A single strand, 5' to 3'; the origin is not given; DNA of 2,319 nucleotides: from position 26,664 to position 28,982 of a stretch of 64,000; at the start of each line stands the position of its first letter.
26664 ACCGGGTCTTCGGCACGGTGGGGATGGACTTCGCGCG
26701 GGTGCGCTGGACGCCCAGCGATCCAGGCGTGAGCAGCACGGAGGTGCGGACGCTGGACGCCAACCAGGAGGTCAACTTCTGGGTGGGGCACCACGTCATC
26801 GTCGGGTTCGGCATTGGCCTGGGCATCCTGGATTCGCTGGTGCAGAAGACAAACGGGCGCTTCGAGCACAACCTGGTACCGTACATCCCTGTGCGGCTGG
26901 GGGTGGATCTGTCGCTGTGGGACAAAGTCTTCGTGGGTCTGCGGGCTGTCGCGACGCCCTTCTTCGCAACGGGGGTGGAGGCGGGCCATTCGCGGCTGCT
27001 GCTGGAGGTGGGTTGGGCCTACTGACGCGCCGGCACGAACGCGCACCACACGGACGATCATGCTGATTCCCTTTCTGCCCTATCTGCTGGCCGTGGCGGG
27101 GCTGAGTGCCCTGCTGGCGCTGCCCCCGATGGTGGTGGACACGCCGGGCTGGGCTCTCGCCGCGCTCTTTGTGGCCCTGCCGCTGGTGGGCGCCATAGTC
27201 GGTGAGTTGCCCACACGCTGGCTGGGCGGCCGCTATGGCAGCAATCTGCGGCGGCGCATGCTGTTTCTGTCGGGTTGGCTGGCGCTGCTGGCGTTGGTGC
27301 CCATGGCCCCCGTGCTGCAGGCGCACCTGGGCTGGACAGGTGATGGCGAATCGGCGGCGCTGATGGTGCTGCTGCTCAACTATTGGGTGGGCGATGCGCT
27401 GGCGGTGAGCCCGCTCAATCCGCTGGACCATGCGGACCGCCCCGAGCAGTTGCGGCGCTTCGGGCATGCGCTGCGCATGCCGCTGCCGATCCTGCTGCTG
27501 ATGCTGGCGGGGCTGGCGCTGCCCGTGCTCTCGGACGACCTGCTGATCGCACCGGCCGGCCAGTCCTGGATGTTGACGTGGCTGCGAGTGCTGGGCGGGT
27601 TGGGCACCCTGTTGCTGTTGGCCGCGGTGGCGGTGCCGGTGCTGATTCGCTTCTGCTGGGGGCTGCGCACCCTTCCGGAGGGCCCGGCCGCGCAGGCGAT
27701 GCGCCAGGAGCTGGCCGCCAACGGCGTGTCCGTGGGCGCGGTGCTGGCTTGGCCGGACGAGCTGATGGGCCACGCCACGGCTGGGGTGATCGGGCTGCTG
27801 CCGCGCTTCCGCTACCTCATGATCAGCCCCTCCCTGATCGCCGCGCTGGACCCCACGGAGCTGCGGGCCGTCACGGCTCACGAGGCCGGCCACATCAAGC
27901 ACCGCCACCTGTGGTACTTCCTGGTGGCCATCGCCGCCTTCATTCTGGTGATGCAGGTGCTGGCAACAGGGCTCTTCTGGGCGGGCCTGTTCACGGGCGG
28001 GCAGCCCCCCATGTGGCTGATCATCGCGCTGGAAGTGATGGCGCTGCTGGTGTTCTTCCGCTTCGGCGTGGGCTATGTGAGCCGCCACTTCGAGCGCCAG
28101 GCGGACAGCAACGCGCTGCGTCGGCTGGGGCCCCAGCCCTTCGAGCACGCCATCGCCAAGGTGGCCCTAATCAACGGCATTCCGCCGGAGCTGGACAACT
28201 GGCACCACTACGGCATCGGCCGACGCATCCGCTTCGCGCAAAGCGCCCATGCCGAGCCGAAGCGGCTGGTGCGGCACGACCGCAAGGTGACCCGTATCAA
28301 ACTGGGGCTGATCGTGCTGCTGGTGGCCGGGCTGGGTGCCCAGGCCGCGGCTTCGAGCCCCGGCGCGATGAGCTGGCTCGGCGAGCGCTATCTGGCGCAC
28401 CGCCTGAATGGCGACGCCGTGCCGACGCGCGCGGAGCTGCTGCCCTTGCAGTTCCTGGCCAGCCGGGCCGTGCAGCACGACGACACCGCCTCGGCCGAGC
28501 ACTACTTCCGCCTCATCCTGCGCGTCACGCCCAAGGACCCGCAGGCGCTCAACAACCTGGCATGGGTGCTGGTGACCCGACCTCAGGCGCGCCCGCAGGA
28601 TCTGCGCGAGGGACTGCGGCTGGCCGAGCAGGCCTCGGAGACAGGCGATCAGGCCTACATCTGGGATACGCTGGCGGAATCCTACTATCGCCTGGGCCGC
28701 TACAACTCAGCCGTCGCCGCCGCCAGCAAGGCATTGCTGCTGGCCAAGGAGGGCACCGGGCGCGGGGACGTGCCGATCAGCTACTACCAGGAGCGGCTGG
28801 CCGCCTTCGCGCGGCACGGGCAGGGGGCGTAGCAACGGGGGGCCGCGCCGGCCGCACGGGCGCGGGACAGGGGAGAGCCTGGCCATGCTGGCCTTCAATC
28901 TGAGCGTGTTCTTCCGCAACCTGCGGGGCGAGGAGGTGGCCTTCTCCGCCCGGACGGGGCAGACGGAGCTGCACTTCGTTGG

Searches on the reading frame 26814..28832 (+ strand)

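Call 24: search_protein_families(library=pfam, proteins=[window:26814-28832:+], max_evalue=0.00001)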
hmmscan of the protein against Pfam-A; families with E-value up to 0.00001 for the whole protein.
window:26814-28832:+ (672 aa): 1 family
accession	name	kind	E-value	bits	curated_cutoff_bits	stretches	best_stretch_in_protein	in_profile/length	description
PF01435.24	Peptidase_M48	-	2.8e-12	47.3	20.3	1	325-438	40-151/186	Peptidase family M48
